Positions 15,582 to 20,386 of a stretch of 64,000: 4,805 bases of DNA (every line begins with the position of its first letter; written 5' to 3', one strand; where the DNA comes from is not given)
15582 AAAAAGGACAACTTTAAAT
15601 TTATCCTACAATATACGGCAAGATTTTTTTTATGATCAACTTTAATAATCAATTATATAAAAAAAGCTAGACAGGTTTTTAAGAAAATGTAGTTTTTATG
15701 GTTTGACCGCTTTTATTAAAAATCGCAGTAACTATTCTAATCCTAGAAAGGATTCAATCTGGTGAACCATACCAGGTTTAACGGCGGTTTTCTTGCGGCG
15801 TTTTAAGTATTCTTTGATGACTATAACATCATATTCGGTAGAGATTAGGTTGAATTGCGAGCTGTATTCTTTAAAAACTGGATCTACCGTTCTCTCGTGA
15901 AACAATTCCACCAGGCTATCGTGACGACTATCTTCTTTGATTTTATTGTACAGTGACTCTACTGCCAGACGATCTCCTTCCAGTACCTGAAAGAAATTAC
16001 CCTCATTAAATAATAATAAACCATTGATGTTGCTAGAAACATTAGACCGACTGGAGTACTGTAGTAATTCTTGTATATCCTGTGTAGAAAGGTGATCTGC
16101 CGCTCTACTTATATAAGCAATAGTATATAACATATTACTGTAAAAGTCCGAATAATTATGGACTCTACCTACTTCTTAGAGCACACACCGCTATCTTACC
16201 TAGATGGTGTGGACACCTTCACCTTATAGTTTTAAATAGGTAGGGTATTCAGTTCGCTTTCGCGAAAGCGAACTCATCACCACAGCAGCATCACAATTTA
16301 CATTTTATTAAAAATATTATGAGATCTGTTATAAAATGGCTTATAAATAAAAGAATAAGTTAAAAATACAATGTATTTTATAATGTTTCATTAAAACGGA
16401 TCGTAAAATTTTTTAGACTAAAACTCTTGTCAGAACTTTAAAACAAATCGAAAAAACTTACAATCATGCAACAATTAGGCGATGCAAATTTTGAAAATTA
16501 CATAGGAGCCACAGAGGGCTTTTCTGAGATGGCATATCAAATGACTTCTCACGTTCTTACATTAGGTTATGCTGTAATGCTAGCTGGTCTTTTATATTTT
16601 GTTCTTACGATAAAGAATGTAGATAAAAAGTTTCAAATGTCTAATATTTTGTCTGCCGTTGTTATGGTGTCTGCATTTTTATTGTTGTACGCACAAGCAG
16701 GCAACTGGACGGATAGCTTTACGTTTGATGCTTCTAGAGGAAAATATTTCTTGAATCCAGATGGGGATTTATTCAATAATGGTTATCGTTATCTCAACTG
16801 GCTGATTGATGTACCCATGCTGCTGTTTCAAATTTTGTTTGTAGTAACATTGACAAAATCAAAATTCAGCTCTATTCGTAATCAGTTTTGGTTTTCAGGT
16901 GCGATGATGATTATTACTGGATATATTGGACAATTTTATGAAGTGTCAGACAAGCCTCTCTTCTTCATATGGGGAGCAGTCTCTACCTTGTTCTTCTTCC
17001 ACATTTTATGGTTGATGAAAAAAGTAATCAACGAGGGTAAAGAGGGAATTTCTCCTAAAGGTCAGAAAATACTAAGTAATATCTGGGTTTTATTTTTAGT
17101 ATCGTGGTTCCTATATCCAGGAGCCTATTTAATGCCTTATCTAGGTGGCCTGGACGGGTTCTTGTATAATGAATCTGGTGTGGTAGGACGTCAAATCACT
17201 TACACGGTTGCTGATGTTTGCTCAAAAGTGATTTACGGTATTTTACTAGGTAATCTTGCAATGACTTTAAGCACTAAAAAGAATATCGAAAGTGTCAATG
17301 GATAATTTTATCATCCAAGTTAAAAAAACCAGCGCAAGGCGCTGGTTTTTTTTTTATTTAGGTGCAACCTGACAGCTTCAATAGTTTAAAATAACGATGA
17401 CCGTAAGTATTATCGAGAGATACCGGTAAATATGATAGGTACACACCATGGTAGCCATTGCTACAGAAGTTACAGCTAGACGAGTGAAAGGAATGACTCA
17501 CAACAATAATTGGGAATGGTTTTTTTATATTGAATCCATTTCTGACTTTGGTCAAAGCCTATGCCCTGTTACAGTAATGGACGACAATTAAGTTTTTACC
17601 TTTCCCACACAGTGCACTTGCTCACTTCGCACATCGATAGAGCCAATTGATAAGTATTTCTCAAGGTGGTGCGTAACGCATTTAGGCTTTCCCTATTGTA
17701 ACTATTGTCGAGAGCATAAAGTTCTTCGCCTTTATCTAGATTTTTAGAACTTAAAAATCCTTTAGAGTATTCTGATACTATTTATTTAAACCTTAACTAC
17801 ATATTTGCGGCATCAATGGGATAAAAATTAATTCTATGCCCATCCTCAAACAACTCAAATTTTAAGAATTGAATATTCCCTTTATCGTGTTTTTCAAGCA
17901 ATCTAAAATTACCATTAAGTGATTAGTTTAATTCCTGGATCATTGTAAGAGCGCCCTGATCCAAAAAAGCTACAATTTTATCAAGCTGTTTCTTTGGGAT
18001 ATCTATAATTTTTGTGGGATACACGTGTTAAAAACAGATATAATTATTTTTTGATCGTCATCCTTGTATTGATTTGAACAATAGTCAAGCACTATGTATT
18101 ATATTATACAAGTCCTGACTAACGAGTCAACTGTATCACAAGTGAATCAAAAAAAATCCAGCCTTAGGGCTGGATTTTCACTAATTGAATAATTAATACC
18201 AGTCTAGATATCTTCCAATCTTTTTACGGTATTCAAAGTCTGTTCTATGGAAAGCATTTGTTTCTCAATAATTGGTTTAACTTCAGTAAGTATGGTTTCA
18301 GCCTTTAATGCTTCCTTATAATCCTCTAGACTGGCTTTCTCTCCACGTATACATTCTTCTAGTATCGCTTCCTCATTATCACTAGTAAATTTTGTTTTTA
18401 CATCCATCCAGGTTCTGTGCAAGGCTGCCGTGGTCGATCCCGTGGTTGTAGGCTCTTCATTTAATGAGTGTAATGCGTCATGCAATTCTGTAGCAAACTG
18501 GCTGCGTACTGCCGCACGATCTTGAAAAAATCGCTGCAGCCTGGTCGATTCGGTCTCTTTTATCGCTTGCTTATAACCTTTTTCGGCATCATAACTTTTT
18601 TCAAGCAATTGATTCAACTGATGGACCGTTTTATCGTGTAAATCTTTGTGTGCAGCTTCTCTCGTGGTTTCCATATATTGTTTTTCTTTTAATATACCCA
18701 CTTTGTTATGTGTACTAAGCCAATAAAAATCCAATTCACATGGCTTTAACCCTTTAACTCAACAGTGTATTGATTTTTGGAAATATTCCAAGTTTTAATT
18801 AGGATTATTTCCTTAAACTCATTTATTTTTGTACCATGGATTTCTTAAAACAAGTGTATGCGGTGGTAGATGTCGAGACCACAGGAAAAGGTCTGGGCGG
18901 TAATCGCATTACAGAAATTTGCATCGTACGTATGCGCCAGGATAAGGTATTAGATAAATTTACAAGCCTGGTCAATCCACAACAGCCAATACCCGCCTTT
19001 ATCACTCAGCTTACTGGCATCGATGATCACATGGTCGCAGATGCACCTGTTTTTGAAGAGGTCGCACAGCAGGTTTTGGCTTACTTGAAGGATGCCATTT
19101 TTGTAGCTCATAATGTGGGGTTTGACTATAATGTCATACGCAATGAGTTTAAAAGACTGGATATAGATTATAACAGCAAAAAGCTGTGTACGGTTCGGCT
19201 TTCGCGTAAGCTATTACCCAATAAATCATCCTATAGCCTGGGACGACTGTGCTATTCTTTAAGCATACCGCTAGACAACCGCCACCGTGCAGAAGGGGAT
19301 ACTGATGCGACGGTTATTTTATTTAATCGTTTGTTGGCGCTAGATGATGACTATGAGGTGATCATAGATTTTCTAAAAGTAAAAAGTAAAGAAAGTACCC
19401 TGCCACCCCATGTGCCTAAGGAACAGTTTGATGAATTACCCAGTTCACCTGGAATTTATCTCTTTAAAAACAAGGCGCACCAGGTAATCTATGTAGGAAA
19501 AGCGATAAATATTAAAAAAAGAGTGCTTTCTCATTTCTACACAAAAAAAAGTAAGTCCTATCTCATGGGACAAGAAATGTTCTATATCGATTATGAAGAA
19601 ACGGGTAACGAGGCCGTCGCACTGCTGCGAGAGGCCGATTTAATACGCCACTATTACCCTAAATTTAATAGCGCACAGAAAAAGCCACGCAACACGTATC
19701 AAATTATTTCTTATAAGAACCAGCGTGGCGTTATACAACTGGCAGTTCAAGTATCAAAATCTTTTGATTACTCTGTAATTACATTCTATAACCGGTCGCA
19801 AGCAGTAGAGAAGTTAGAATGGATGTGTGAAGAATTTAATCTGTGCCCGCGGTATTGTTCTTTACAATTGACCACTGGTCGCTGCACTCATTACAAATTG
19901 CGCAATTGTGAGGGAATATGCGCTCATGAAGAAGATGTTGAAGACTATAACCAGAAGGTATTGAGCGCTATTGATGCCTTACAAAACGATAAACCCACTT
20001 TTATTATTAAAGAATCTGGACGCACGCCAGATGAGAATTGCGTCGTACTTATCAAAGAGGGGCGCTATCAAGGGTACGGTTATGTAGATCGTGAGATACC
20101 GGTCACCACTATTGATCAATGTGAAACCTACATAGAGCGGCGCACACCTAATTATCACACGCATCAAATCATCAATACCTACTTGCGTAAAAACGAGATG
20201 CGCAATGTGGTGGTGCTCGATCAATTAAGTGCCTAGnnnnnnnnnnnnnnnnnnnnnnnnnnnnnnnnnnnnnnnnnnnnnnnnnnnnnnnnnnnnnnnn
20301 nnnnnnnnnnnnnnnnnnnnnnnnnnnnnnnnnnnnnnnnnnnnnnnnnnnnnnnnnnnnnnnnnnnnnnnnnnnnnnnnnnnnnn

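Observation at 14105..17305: Divergent Cl- pump / Na+ pump rhodopsin pair bracketing two stand-alone BLUF photoreceptors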

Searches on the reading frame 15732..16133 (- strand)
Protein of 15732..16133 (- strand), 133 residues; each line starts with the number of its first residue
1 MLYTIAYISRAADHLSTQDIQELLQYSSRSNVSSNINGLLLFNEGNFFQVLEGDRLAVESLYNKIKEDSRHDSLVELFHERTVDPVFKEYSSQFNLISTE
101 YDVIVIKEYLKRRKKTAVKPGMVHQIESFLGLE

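Call 3: search_protein_families(library=pfam, proteins=[window:15732-16133:-], max_evalue=0.01)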
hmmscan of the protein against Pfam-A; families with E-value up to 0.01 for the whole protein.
window:15732-16133:- (133 aa): 1 family
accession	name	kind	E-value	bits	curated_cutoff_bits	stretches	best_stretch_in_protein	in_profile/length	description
PF04940.18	BLUF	-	6.1e-24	84.4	25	1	2-91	1-90/92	Sensors of blue-light using FAD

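Call 25: search_solved_structures(query=window:15732-16133:-, max_evalue=0.001, show_alignments=4)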
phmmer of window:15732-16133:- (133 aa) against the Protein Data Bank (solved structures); distinct sequences matched with E-value up to 0.001: 22.
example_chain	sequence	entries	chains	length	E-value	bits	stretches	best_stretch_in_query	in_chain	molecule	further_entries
5m27_A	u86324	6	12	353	5.4e-14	56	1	2-93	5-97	Beta subunit of photoactivated adenylyl cyclase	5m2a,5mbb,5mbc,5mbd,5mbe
5mbh_A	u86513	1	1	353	5.4e-14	55.9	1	2-93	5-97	Beta subunit of photoactivated adenylyl cyclase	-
5mbj_A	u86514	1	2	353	7.2e-14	55.5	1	2-93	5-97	Beta subunit of photoactivated adenylyl cyclase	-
5mbk_A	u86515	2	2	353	1.9e-13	54.2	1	2-93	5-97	Beta subunit of photoactivated adenylyl cyclase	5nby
2kb2_A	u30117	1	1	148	1.3e-11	48.3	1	1-82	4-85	BlrP1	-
2hfn_A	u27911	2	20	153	1.9e-11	47.7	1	2-101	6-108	Synechocystis Photoreceptor (Slr1694) | Activator of photopigment and puc expression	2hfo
1x0p_A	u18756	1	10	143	4.9e-11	46.4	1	2-82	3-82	hypothetical protein Tll0078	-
3mzi_A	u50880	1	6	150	6.6e-11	46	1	2-101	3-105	Activator of photopigment and puc expression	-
3gfx_A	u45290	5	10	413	9.7e-11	45.5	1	1-81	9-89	Klebsiella pneumoniae BlrP1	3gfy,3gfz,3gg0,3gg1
5x4t_A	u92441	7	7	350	1.2e-10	45.1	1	5-99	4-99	Photoactivated adenylyl cyclase | Family 3 adenylate cyclase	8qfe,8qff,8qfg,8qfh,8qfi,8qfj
4yus_A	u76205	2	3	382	1.3e-10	45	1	5-99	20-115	Family 3 adenylate cyclase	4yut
5x4u_A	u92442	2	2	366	1.3e-10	45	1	5-99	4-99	Photoactivated adenylyl cyclase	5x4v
9f1w_A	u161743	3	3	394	1.4e-10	44.9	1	5-99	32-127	Family 3 adenylate cyclase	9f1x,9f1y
8i98_A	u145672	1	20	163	2.5e-10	44.1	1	2-82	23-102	Tll0078 protein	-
9f1z_A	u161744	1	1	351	5.2e-10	43.1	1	5-99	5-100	Family 3 adenylate cyclase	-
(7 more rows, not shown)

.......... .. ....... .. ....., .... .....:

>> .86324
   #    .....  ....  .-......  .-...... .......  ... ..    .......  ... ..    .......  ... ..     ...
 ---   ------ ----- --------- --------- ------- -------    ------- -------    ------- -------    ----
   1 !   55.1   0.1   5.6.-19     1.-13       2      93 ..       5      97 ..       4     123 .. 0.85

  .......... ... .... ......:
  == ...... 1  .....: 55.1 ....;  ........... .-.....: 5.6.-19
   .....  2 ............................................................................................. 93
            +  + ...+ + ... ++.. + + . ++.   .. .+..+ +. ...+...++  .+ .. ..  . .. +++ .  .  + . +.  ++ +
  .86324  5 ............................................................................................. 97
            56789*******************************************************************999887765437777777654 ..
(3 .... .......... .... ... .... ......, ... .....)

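Call 52: search_protein_families(library=ncbifam, proteins=[window:15732-16133:-], max_evalue=0.001)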
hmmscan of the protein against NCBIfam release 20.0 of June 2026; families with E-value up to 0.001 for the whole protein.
window:15732-16133:- (133 aa): 0 families

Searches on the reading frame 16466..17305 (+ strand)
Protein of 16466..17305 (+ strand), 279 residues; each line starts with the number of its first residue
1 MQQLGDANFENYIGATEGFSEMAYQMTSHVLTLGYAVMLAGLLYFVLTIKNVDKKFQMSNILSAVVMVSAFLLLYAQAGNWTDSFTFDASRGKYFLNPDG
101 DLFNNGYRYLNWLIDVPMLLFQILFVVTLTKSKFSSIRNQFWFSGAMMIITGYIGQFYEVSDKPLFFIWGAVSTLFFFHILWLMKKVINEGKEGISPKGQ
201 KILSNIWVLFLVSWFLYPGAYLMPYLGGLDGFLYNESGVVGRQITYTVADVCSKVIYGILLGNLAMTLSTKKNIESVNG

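Call 3: search_protein_families(library=pfam, proteins=[window:16466-17305:+], max_evalue=0.01)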
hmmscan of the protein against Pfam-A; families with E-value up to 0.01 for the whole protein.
window:16466-17305:+ (279 aa): 1 family
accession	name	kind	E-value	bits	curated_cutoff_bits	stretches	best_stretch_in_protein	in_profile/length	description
PF01036.24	Bac_rhodopsin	-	4.5e-54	183.7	24.6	1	26-267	2-223/224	Bacteriorhodopsin-like protein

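Call 7: search_solved_structures(query=window:16466-17305:+, max_evalue=1e-10)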
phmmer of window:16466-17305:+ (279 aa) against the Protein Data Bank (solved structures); distinct sequences matched with E-value up to 1e-10: 36.
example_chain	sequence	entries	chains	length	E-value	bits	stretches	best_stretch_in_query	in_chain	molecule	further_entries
3x3b_A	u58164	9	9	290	9.5e-153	510.6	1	2-276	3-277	Sodium pumping rhodopsin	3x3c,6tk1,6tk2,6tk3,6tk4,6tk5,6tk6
7q36_A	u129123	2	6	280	1.3e-152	510.2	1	2-277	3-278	Sodium pumping rhodopsin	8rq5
4xtl_A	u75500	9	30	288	1.4e-152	510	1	2-277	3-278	Sodium pumping rhodopsin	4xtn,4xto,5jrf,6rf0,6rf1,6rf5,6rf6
6rf4_A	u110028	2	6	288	3.4e-152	508.8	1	2-277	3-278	Sodium pumping rhodopsin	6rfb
6rf9_A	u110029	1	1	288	5e-152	508.2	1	2-277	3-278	Sodium pumping rhodopsin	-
6rex_A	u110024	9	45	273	1e-151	507.2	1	2-273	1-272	Sodium pumping rhodopsin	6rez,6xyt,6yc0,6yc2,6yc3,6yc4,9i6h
6yt4_A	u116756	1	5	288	1.7e-151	506.5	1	2-277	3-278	Sodium pumping rhodopsin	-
6rfa_A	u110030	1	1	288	2.9e-151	505.7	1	2-277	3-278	Sodium pumping rhodopsin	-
6rf3_A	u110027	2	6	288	3.2e-151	505.6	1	2-277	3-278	Sodium pumping rhodopsin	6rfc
6yby_A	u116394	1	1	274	3.9e-151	505.3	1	2-273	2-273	Sodium pumping rhodopsin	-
6ybz_A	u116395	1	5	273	6.2e-151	504.7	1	2-273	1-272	Sodium pumping rhodopsin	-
6yc1_A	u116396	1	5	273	3e-150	502.4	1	2-273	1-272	Sodium pumping rhodopsin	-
8cl7_A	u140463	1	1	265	2.7e-148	496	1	7-269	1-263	Sodium pumping rhodopsin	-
8cl8_A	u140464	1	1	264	4.1e-148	495.4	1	7-269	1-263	Sodium pumping rhodopsin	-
8jh0_A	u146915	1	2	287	9.9e-134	448.2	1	1-272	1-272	Xanthorhodopsin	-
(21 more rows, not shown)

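Call 14: find_related_loci(query=window:16466-17305:+, collection=genome_contigs, flank=8000)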
Query window:16466-17305:+ (279 aa) in genome_contigs; peptide patterns used: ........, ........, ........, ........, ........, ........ (x = any residue, [..] = any of these).
431 stretches matched a pattern; 365 encode a relative of the query (tblastn E <= 1e-3); the best 80 are kept; 80 distinct loci.
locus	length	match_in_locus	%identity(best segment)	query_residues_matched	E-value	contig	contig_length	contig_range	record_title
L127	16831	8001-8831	84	1-276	1e-159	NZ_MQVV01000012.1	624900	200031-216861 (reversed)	Nonlabens tegetincola strain JCM 12886 ctg7180000000046, whole genome shotgun sequence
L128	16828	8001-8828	84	2-277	7e-158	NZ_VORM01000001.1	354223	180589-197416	Subsaximicrobium wynnwilliamsii strain G#7(T) NODE_1_length_354223_cov_156.175, whole genome shotgun sequence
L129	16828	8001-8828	84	2-277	2e-157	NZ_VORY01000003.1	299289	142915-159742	Gillisia hiemivivida strain IC154 NODE_3_length_299289_cov_193.41, whole genome shotgun sequence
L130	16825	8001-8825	83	2-276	1e-157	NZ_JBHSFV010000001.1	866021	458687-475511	Dokdonia ponticola strain CGMCC 1.16527 spades_K_17_127_1, whole genome shotgun sequence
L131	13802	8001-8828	83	2-279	7e-157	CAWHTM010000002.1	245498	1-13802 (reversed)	MAG: uncultured Flavobacteriaceae bacterium isolate MFD03250.bin.2.47 genome assembly, contig: contig_17582, whole genom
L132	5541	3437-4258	82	1-274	4e-158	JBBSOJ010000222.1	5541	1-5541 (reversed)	MAG: Flavobacteriales bacterium isolate LS6_sbin.27 LS6_sbin.27_K_529058_L_5541_cov_16.2057, whole genome shotgun sequen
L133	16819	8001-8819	84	2-274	1e-156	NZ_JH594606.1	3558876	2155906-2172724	Gillisia limnaea DSM 15749 Gilliscaffold_2, whole genome shotgun sequence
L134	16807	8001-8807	84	1-269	2e-155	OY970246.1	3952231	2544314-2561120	MAG: uncultured Flavobacteriaceae bacterium isolate MFD03250.bin.c.2 genome assembly, chromosome: 1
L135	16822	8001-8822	82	2-275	2e-155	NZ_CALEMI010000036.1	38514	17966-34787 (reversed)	MAG: uncultured Dokdonia sp. isolate SRR5821798_bin.28_CONCOCT_v1.1_MAG ERZ651776.903, whole genome shotgun sequence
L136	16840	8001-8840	81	1-279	5e-154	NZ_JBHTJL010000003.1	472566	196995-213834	Winogradskyella litorisediminis strain CCUG 62215 GCM70027498_18, whole genome shotgun sequence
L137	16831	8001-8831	81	2-278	1e-153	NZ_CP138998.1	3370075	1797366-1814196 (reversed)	Dokdonia sp. R86516 chromosome, complete genome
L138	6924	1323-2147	82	2-278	5e-154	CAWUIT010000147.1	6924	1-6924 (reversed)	MAG: uncultured Dokdonia sp. isolate SRR17458603_concoct_6_1705322974 genome assembly, contig: ERZ21854008.1093, whole g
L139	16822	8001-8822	81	1-274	1e-153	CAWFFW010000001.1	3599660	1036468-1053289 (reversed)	MAG: uncultured Flavobacteriaceae bacterium isolate MFD03250.bin.1.1 genome assembly, contig: contig_10905, whole genome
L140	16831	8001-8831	83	1-276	3e-153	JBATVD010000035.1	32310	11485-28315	MAG: Nonlabens sp. isolate MFD12122_ilm_asm_bin10 k127_154468, whole genome shotgun sequence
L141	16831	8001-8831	81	2-278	7e-153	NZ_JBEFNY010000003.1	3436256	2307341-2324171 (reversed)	Dokdonia sp. Asnod3-C12 12898S00003.1, whole genome shotgun sequence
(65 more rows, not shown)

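Call 23: search_solved_structures(query=window:16466-17305:+, max_evalue=1e-140, show_alignments=1)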
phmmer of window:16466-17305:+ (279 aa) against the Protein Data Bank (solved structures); distinct sequences matched with E-value up to 1e-140: 14.
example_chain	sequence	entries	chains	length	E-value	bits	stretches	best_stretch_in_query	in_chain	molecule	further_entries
3x3b_A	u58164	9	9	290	9.5e-153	510.6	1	2-276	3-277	Sodium pumping rhodopsin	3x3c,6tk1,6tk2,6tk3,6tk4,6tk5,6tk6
7q36_A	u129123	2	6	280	1.3e-152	510.2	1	2-277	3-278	Sodium pumping rhodopsin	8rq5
4xtl_A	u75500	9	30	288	1.4e-152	510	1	2-277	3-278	Sodium pumping rhodopsin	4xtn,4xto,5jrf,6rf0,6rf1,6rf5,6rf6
6rf4_A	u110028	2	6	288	3.4e-152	508.8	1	2-277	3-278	Sodium pumping rhodopsin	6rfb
6rf9_A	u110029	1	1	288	5e-152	508.2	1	2-277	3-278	Sodium pumping rhodopsin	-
6rex_A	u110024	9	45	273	1e-151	507.2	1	2-273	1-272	Sodium pumping rhodopsin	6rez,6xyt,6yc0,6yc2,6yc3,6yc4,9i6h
6yt4_A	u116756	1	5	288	1.7e-151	506.5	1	2-277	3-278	Sodium pumping rhodopsin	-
6rfa_A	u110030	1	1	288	2.9e-151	505.7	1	2-277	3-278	Sodium pumping rhodopsin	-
6rf3_A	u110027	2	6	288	3.2e-151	505.6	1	2-277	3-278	Sodium pumping rhodopsin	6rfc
6yby_A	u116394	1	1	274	3.9e-151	505.3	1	2-273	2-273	Sodium pumping rhodopsin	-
6ybz_A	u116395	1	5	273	6.2e-151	504.7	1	2-273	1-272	Sodium pumping rhodopsin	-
6yc1_A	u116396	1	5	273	3e-150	502.4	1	2-273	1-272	Sodium pumping rhodopsin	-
8cl7_A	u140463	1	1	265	2.7e-148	496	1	7-269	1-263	Sodium pumping rhodopsin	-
8cl8_A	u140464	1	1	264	4.1e-148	495.4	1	7-269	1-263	Sodium pumping rhodopsin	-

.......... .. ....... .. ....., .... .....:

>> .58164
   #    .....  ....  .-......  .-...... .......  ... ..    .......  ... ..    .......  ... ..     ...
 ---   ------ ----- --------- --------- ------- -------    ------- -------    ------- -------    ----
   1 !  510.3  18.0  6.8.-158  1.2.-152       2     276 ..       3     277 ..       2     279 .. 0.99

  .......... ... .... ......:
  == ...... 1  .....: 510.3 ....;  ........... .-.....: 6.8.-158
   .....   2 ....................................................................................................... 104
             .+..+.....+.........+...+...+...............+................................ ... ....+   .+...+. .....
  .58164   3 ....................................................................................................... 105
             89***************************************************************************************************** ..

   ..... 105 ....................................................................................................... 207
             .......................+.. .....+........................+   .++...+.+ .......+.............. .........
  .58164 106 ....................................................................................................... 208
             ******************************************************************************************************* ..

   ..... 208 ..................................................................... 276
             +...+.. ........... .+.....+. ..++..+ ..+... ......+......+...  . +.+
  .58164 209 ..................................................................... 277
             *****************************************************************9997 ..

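Call 52: search_protein_families(library=ncbifam, proteins=[window:16466-17305:+], max_evalue=0.001)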
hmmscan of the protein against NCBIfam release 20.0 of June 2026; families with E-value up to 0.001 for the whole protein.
window:16466-17305:+ (279 aa): 0 families

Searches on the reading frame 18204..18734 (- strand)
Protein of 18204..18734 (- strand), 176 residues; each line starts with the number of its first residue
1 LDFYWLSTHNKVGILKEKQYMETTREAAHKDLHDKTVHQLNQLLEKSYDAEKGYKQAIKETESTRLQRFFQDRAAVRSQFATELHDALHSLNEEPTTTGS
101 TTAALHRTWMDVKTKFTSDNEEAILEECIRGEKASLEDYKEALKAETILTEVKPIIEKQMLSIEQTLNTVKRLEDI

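Call 3: search_protein_families(library=pfam, proteins=[window:18204-18734:-], max_evalue=0.01)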
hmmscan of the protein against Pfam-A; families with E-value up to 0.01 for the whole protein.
window:18204-18734:- (176 aa): 2 families
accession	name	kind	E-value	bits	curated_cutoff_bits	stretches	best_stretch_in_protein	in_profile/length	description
PF09537.16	DUF2383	-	1.9e-38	131.4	30.8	1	36-144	2-110/111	Domain of unknown function (DUF2383)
PF17322.7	DUF5364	-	0.0095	16.7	25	1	17-65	97-145/185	Family of unknown function (DUF5364)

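Call 52: search_protein_families(library=ncbifam, proteins=[window:18204-18734:-], max_evalue=0.001)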
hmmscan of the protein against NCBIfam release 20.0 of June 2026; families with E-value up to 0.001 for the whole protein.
window:18204-18734:- (176 aa): 1 family
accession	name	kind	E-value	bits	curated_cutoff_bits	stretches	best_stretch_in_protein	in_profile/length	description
TIGR02284.1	TIGR02284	subfamily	1.6e-28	99.7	44.8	1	36-172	1-137/139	PA2169 family four-helix-bundle protein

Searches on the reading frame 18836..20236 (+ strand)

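Call 3: search_protein_families(library=pfam, proteins=[window:18836-20236:+], max_evalue=0.01)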
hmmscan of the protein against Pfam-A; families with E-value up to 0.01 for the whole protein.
window:18836-20236:+ (466 aa): 3 families
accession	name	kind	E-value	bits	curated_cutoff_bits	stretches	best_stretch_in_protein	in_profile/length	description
PF00929.31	RNase_T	-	4e-33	115.7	24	1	10-163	2-164/164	Exonuclease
PF01541.30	GIY-YIG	-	8.1e-08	32.9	22.6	1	205-276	2-76/78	GIY-YIG catalytic domain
PF20815.3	GIY_YIG_2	-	0.0015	18.9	22.4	1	209-239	25-57/153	GIY-YIG catalytic domain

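Call 52: search_protein_families(library=ncbifam, proteins=[window:18836-20236:+], max_evalue=0.001)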
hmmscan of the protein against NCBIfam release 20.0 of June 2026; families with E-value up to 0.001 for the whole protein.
window:18836-20236:+ (466 aa): 36 families (the best 25 are shown)
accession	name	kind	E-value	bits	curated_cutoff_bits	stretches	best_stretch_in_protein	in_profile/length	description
NF005906.0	PRK07883.1-4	equivalog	3.4e-84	283.2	495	1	2-384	2-397/563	DEDD exonuclease domain-containing protein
NF005907.0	PRK07883.1-5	equivalog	1.4e-60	205.3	454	1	8-390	30-422/584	DEDD exonuclease domain-containing protein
NF005905.0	PRK07883.1-3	equivalog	6.1e-60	203.4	508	1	7-388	25-412/581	DEDD exonuclease domain-containing protein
TIGR01407.1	dinG_rel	hypoth_equivalog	1.4e-50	172.5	547.7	1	7-162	1-157/889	putative DnaQ family exonuclease/DinG family helicase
NF005981.0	PRK08074.1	equivalog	1.5e-49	168.8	789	1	5-167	2-166/931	ATP-dependent DNA helicase DinG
NF005903.0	PRK07883.1-1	equivalog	1.7e-43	149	1038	1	6-380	40-425/642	DEDD exonuclease domain-containing protein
NF005904.0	PRK07883.1-2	equivalog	1.7e-41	142.2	969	1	6-385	30-418/584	DEDD exonuclease domain-containing protein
NF001688.0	PRK00448.1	equivalog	5.7e-40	136.8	873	1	3-168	420-586/1445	PolC-type DNA polymerase III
NF006316.0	PRK08517.1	equivalog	1.5e-38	132.7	247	1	5-188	69-252/270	3'-5' exonuclease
TIGR01405.1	polC_Gram_pos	equivalog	4.5e-37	127.3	1043.45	1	3-168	186-352/1211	DNA polymerase III subunit alpha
NF005569.0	PRK07246.1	equivalog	1e-33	116.7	794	1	5-167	6-167/820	bifunctional DnaQ family exonuclease/ATP-dependent helicase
NF005289.0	PRK06807.1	equivalog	4.3e-32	111.6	335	1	7-162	9-164/313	3'-5' exonuclease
NF004719.0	PRK06063.1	equivalog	9.3e-28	97.1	389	1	5-184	15-194/331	DEDDh family exonuclease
NF005836.0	PRK07740.1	equivalog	9.2e-27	94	261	1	9-168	62-224/244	hypothetical protein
TIGR00194.1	uvrC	equivalog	1.7e-25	89.8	285.45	1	196-389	3-194/574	excinuclease ABC subunit UvrC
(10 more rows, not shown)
